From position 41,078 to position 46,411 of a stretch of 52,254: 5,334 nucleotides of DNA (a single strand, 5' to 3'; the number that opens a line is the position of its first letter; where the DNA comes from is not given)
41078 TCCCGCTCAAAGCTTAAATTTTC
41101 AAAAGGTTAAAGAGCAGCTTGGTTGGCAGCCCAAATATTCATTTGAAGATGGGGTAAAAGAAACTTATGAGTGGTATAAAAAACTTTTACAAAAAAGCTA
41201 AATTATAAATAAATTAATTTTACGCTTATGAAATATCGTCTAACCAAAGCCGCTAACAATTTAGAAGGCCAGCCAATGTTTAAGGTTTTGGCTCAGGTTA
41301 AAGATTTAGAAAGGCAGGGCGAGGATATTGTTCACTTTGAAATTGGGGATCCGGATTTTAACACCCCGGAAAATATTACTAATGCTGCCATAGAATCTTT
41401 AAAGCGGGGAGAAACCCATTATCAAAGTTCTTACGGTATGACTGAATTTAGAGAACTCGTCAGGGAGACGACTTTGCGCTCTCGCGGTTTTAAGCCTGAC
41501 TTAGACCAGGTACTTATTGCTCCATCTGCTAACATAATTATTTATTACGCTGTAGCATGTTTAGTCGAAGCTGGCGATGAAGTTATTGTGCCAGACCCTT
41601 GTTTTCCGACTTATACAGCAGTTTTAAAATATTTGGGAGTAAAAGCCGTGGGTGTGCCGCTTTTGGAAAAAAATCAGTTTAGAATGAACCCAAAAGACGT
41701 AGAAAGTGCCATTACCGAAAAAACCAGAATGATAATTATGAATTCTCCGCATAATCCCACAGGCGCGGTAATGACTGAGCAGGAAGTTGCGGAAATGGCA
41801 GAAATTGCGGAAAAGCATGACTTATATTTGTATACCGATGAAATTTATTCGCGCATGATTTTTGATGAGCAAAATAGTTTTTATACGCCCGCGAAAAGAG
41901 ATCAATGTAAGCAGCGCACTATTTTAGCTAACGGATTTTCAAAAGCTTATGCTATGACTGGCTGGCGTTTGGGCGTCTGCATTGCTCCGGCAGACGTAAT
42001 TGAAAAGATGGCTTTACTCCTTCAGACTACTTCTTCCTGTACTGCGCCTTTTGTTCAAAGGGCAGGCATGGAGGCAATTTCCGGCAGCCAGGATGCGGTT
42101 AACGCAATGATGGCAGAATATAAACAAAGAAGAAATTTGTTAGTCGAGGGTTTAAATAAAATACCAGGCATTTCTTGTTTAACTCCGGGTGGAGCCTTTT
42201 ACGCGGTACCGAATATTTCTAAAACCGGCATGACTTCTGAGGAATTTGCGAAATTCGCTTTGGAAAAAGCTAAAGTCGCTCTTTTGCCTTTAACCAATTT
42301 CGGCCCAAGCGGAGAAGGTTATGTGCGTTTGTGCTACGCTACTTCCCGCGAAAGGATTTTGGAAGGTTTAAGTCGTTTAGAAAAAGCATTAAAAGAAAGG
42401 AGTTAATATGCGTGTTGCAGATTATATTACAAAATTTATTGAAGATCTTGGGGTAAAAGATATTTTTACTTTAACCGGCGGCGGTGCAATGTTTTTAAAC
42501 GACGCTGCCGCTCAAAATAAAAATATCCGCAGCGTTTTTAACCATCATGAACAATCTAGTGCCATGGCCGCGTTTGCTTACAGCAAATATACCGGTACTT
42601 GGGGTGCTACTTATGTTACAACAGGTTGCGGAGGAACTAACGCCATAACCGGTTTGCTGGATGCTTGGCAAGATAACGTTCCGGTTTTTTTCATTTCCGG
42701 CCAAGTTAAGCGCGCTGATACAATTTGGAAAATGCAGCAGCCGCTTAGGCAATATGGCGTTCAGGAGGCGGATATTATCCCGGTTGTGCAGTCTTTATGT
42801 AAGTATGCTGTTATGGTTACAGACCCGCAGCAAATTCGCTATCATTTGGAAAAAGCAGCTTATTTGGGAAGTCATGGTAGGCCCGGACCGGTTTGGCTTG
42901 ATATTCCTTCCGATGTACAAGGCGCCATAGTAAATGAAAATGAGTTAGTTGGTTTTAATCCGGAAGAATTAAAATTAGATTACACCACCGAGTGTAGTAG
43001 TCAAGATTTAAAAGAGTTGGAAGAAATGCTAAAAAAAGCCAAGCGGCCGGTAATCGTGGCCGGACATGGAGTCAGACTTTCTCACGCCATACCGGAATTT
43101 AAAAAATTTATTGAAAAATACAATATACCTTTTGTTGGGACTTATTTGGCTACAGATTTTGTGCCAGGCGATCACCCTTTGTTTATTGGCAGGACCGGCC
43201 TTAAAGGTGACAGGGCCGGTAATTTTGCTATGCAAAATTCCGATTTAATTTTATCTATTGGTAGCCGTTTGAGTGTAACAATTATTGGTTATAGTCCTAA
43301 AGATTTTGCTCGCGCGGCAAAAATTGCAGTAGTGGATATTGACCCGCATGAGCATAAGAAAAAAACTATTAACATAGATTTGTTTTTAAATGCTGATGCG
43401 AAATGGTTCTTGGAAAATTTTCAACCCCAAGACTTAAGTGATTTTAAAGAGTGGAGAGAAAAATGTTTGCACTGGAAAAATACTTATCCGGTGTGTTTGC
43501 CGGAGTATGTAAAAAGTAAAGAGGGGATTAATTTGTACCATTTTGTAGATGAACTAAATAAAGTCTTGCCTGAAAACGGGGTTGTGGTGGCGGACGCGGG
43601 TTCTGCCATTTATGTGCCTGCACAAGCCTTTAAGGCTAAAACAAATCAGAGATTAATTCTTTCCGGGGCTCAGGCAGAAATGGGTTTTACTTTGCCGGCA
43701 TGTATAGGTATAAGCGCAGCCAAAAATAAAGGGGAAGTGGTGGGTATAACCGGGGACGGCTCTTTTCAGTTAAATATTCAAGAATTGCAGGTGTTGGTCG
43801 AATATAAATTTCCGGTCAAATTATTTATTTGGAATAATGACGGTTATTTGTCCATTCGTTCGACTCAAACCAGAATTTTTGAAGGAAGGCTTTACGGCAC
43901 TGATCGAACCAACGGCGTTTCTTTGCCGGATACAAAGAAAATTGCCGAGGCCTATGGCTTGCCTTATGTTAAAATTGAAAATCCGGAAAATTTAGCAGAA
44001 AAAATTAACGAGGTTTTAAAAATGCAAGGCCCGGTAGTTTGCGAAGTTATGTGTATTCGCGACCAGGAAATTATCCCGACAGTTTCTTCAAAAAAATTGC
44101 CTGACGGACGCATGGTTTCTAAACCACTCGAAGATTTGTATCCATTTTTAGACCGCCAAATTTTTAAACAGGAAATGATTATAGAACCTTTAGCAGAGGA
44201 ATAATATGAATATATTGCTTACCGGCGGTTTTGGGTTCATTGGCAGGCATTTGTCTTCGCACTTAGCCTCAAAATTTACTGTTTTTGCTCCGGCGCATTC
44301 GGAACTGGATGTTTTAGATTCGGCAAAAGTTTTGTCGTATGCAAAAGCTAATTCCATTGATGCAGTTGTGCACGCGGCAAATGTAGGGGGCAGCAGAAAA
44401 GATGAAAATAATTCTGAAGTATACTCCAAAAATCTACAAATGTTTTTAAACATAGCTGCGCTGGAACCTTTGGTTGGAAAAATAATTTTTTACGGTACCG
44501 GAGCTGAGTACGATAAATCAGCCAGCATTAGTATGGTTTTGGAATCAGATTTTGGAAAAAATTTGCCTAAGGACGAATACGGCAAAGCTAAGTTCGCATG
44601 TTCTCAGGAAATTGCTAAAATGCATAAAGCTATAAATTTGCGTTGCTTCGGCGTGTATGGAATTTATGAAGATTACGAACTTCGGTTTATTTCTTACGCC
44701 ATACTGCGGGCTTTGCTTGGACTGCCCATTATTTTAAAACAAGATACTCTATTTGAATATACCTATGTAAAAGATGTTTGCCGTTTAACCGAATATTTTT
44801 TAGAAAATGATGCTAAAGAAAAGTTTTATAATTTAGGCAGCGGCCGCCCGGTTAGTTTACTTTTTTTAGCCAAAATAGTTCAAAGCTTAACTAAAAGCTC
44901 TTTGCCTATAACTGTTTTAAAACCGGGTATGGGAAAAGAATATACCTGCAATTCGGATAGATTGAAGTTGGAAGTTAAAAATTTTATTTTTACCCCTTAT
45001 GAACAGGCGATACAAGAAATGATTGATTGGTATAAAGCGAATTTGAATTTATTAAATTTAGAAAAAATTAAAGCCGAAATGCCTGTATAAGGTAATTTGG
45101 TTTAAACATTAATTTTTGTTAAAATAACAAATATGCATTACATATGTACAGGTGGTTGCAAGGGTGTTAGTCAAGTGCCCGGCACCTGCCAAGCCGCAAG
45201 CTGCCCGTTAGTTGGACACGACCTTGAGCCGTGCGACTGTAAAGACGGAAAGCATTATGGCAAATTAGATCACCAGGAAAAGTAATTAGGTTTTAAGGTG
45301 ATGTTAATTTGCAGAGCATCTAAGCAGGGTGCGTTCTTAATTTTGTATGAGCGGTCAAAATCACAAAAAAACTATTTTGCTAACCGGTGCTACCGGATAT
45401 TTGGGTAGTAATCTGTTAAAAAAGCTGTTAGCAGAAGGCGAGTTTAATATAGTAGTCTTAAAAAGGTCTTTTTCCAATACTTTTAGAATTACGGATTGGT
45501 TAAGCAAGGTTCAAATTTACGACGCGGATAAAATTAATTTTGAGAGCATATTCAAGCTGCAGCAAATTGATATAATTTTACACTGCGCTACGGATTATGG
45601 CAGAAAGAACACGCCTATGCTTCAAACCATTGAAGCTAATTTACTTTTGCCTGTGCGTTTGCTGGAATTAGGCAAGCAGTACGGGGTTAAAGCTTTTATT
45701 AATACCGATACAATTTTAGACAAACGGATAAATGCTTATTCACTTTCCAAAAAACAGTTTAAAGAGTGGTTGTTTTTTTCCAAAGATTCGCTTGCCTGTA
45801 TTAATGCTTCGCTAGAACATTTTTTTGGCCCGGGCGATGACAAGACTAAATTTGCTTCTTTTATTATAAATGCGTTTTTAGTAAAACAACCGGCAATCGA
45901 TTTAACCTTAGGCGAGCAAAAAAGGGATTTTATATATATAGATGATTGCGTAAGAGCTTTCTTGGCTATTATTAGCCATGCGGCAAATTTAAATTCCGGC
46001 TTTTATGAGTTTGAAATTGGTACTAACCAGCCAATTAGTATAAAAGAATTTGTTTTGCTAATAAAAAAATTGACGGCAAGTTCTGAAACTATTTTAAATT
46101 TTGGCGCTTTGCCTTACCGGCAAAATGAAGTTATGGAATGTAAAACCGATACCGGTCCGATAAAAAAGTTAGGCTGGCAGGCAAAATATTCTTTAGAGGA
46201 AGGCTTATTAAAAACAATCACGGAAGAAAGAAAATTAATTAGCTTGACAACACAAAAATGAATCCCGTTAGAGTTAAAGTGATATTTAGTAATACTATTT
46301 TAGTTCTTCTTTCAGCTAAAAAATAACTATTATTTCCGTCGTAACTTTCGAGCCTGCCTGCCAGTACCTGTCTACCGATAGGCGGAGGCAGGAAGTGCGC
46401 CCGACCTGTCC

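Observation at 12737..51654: Surface (S-layer-like) protein followed by about 35 kb of glycosylation genes: candidate protein O-glycosylation system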

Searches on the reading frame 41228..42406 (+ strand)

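Call 5: search_protein_families(library=pfam, proteins=[window:41228-42406:+], max_evalue=0.01)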
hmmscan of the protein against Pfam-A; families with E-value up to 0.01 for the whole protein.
window:41228-42406:+ (392 aa): 5 families
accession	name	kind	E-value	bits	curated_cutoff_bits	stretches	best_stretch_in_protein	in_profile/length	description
PF00155.27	Aminotran_1_2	-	3.7e-66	224.2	19.7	1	33-384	2-361/361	Aminotransferase class I and II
PF01041.23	DegT_DnrJ_EryC1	-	4.7e-09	36.4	19.8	1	111-204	59-145/360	DegT/DnrJ/EryC1/StrS aminotransferase family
PF01053.26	Cys_Met_Meta_PP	-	3.2e-07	29.7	27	1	104-206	79-175/381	Cys/Met metabolism PLP-dependent enzyme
PF01212.27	Beta_elim_lyase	-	2.7e-05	24.1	27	1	110-204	65-168/288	Beta-eliminating lyase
PF00266.25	Aminotran_5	-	0.00043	19.8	21.5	1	113-204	85-175/371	Aminotransferase class-V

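Call 18: search_protein_families(library=ncbifam, proteins=[window:41228-42406:+], max_evalue=0.01)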
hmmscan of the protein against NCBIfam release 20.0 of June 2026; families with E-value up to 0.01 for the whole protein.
window:41228-42406:+ (392 aa): 109 families (the best 25 are shown)
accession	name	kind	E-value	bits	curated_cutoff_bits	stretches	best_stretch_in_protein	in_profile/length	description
NF006229.0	PRK08361.1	equivalog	5.2e-100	335.2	624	1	29-390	30-390/391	aspartate aminotransferase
NF005816.0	PRK07682.1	equivalog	2.5e-96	322.7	620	1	23-390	20-385/390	aminotransferase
NF041364.1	GntC_guanitoxin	equivalog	1.9e-95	319.8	415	1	40-386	6-355/356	guanitoxin biosynthesis PLP-dependent (S)-gamma-hydroxy-L-arginine cyclodehydratase GntC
NF041091.1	asp_aminotase_Arch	equivalog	1.3e-90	304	550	1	18-388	13-375/376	aspartate aminotransferase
NF004770.0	PRK06108.1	subfamily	5.4e-90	302.1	422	1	22-390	26-394/396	pyridoxal phosphate-dependent aminotransferase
NF004975.0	PRK06348.1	equivalog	1.5e-87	294.1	549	1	17-386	14-381/384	pyridoxal phosphate-dependent aminotransferase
NF004769.0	PRK06107.1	equivalog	1.8e-84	283.9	617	1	19-389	20-399/402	aspartate transaminase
NF005817.0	PRK07683.1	equivalog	7.2e-84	281.7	575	1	22-390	18-383/387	aminotransferase A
NF006230.0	PRK08363.1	equivalog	2e-77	260.7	534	1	16-391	14-395/398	alanine aminotransferase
NF006756.0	PRK09276.1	subfamily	6.1e-75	252.5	507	1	20-387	19-385/387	LL-diaminopimelate aminotransferase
TIGR03540.1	DapC_direct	equivalog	1e-73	248.5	593.25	1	23-386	19-382/383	LL-diaminopimelate aminotransferase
NF005588.0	PRK07309.1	equivalog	9.5e-73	245.3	576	1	32-390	30-388/391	pyridoxal phosphate-dependent aminotransferase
NF006514.0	PRK08960.1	equivalog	2.3e-72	244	554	1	8-389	8-386/388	pyridoxal phosphate-dependent aminotransferase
NF005744.0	PRK07568.1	subfamily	5.7e-69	232.8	389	1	6-390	4-392/398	pyridoxal phosphate-dependent aminotransferase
NF005601.0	PRK07337.1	equivalog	3.5e-68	230.5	496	1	4-388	7-392/394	pyridoxal phosphate-dependent aminotransferase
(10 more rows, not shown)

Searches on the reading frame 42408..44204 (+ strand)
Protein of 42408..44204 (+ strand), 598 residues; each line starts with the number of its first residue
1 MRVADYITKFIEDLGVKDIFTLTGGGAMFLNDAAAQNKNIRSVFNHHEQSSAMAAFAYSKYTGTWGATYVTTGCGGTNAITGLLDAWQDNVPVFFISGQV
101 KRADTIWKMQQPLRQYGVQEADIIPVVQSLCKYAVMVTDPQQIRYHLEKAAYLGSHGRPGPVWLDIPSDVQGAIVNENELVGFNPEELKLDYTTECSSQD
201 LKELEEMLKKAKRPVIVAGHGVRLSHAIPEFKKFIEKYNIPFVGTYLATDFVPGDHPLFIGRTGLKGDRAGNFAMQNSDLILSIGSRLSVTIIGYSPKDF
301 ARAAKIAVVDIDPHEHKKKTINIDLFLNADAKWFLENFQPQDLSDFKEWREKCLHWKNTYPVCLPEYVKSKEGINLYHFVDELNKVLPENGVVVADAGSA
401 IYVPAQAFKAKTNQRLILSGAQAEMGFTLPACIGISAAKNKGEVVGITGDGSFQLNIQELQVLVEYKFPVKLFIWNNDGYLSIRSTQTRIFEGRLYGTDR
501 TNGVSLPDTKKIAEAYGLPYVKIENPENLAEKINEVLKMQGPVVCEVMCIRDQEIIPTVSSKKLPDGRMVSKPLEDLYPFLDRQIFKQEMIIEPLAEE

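Call 5: search_protein_families(library=pfam, proteins=[window:42408-44204:+], max_evalue=0.01)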
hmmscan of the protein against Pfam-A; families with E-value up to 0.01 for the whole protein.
window:42408-44204:+ (598 aa): 4 families
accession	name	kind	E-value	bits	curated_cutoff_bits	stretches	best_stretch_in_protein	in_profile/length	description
PF00205.28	TPP_enzyme_M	-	1.6e-35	122.3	30.4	1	202-336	2-135/137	Thiamine pyrophosphate enzyme, central domain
PF02775.26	TPP_enzyme_C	-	9.8e-35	120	21.9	1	396-547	1-151/151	Thiamine pyrophosphate enzyme, C-terminal TPP binding domain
PF02776.23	TPP_enzyme_N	-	2.3e-29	102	26.8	1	1-112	1-113/119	Thiamine pyrophosphate enzyme, N-terminal TPP binding domain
PF02552.22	CO_dh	-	0.0001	22.6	21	1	200-249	24-73/168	CO dehydrogenase beta subunit/acetyl-CoA synthase epsilon subunit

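Call 18: search_protein_families(library=ncbifam, proteins=[window:42408-44204:+], max_evalue=0.01)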
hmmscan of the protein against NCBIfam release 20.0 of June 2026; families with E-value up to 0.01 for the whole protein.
window:42408-44204:+ (598 aa): 56 families (the best 25 are shown)
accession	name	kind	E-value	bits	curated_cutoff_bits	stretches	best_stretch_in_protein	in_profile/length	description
TIGR00118.1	acolac_lg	equivalog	5.9e-108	361.7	538.35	1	1-560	1-545/557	biosynthetic-type acetolactate synthase large subunit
NF005584.0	PRK07282.1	equivalog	3.8e-103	346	970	1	5-563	14-554/566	acetolactate synthase large subunit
NF004710.0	PRK06048.1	equivalog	3e-101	339.6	976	1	1-561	8-549/561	acetolactate synthase large subunit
NF006524.0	PRK08978.1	equivalog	4e-99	332.4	738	1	2-562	2-537/548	acetolactate synthase 2 catalytic subunit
NF005824.0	PRK07710.1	equivalog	9.9e-97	324.6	976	1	10-563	26-562/573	acetolactate synthase large subunit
NF004919.0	PRK06276.1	equivalog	2.3e-93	313.5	866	1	1-560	1-548/582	acetolactate synthase large subunit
NF006319.0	PRK08527.1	equivalog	5.1e-92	309.1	905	1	4-561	7-550/565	acetolactate synthase large subunit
NF006016.1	PRK08155.1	equivalog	2.4e-91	306.9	870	1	4-560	6-543/554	acetolactate synthase large subunit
NF005860.0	PRK07789.1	equivalog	1.7e-90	304.1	881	1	4-563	37-592/615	acetolactate synthase large subunit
NF005058.0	PRK06466.1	equivalog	1.8e-90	304.1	951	1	4-555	7-553/574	acetolactate synthase 3 large subunit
NF005228.0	PRK06725.1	equivalog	2.6e-90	303.3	991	1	4-565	19-561/571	acetolactate synthase large subunit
NF005651.0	PRK07418.1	subfamily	2.5e-88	296.8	942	1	11-563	29-573/617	acetolactate synthase large subunit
NF006581.0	PRK09107.1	equivalog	2.4e-85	287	974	1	3-564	13-568/595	acetolactate synthase 3 large subunit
NF006525.0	PRK08979.1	equivalog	1.4e-82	277.9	1084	1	4-550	7-545/572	acetolactate synthase 3 large subunit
NF005409.0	PRK06965.1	equivalog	8.6e-80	268.8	1035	1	4-544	24-555/587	acetolactate synthase 3 catalytic subunit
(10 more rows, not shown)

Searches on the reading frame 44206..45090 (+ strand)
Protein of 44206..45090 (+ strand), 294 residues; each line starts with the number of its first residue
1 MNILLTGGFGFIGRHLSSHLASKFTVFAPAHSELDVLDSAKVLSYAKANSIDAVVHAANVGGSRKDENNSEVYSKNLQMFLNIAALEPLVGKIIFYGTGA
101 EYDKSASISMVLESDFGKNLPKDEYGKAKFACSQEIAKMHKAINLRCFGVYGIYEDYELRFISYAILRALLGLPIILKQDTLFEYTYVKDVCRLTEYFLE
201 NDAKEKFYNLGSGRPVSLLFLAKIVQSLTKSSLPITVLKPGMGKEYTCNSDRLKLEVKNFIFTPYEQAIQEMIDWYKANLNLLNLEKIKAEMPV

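Call 5: search_protein_families(library=pfam, proteins=[window:44206-45090:+], max_evalue=0.01)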
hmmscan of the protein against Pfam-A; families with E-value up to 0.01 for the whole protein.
window:44206-45090:+ (294 aa): 4 families
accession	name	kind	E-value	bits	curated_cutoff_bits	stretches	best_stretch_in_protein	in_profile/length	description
PF01370.27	Epimerase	-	4e-26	92.3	20.9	1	3-211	1-240/240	NAD dependent epimerase/dehydratase family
PF04321.23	RmlD_sub_bind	-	1e-12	48.2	27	1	1-240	1-240/287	RmlD substrate binding domain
PF16363.11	GDP_Man_Dehyd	-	6.2e-06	26.3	27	1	121-218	149-255/332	GDP-mannose 4,6 dehydratase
PF01073.25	3Beta_HSD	-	0.0061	16.1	22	0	33-192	51-222/280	3-beta hydroxysteroid dehydrogenase/isomerase family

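Call 61: search_protein_families(library=ncbifam, proteins=[window:44206-45087:+], max_evalue=0.00001)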
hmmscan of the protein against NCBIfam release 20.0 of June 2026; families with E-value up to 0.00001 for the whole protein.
window:44206-45087:+ (294 aa): 6 families
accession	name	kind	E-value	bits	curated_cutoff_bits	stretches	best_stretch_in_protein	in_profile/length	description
TIGR02197.1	heptose_epim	equivalog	4.1e-13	49.2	274.6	1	38-278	51-315/316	ADP-glyceromanno-heptose 6-epimerase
TIGR01181.1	dTDP_gluc_dehyt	equivalog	7e-13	48.3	365.1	1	143-279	174-314/321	dTDP-glucose 4,6-dehydratase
TIGR01179.1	galE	equivalog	3.8e-12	45.7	262.3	1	33-159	53-185/332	UDP-glucose 4-epimerase GalE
TIGR01214.1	rmlD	equivalog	3.9e-12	45.9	224.05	1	3-252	2-252/285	dTDP-4-dehydrorhamnose reductase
NF047922.1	GDPFucSynFcl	equivalog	2.4e-11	43.6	500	1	3-114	5-121/308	GDP-L-fucose synthase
NF007490.0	PRK10084.1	subfamily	1.3e-06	27.6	649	0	144-283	191-341/361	dTDP-glucose 4,6-dehydratase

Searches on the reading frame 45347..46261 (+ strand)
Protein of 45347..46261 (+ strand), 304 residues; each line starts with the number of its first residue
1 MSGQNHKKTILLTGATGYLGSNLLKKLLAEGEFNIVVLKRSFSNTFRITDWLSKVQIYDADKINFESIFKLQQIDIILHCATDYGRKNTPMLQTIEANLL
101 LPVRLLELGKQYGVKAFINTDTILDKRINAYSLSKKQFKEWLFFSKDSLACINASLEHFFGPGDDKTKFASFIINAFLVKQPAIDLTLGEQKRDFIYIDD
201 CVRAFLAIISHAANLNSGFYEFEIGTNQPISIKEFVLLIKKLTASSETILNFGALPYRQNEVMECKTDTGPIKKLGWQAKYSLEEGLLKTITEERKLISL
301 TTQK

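Call 5: search_protein_families(library=pfam, proteins=[window:45347-46261:+], max_evalue=0.01)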
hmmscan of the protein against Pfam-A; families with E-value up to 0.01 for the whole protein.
window:45347-46261:+ (304 aa): 10 families
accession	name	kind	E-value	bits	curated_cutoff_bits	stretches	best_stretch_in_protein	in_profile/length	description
PF01370.27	Epimerase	-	4.4e-29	102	20.9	1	10-216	1-232/240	NAD dependent epimerase/dehydratase family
PF16363.11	GDP_Man_Dehyd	-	2.3e-15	57.3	27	2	166-288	194-330/332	GDP-mannose 4,6 dehydratase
PF07993.18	NAD_binding_4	-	1.8e-07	31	20.1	1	12-54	1-48/258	Male sterility protein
PF02719.21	Polysacc_synt_2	-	7.6e-06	25.8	20.2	1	10-142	1-148/293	Polysaccharide biosynthesis protein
PF04321.23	RmlD_sub_bind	-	0.00029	20.4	27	1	9-82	2-60/287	RmlD substrate binding domain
PF13460.12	NAD_binding_10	-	0.0015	18.9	27.2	1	14-123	1-99/184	NAD(P)H-binding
PF01118.30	Semialdhyde_dh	-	0.002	18.9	26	1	11-81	3-74/121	Semialdehyde dehydrogenase, NAD binding domain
PF01073.25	3Beta_HSD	-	0.0039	16.7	22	0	12-122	2-116/280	3-beta hydroxysteroid dehydrogenase/isomerase family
PF08659.16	KR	-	0.0054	17.1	22.6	1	9-52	2-45/180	KR domain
PF05368.20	NmrA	-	0.0069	16.4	27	0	7-45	2-39/298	NmrA-like family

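Call 61: search_protein_families(library=ncbifam, proteins=[window:45347-46258:+], max_evalue=0.00001)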
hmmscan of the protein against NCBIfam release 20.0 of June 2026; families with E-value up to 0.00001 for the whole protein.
window:45347-46258:+ (304 aa): 11 families
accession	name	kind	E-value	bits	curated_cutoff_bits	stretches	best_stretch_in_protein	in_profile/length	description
TIGR02197.1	heptose_epim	equivalog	3.5e-15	56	274.6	1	112-286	118-305/316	ADP-glyceromanno-heptose 6-epimerase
TIGR01179.1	galE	equivalog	1.4e-14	53.7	262.3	1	10-120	2-119/332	UDP-glucose 4-epimerase GalE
TIGR01181.1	dTDP_gluc_dehyt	equivalog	2.3e-11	43.4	365.1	1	172-292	195-309/321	dTDP-glucose 4,6-dehydratase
TIGR04180.1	EDH_00030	hypoth_equivalog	7.4e-11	41.7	475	0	160-281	176-296/297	NAD-dependent 4,6-dehydratase LegB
NF047922.1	GDPFucSynFcl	equivalog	4.1e-10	39.6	500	1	188-290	202-297/308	GDP-L-fucose synthase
NF008872.0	PRK11908.1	equivalog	1.1e-07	31.3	294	0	122-244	154-272/349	bifunctional UDP-4-keto-pentose/UDP-xylose synthase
TIGR03466.1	HpnA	hypoth_equivalog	3.8e-07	29.3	367.65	1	9-122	2-113/327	hopanoid-associated sugar epimerase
TIGR01746.1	Thioester-redct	subfamily_domain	1.4e-06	27.8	213.35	1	9-43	1-36/371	thioester reductase domain-containing protein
NF007582.0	PRK10217.1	equivalog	2.2e-06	27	698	0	8-112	2-115/355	dTDP-glucose 4,6-dehydratase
NF007490.0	PRK10084.1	subfamily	2.6e-06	26.7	649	0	10-113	3-115/361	dTDP-glucose 4,6-dehydratase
NF009035.0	PRK12367.1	equivalog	5.3e-06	25.8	266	1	5-112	12-121/249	short chain dehydrogenase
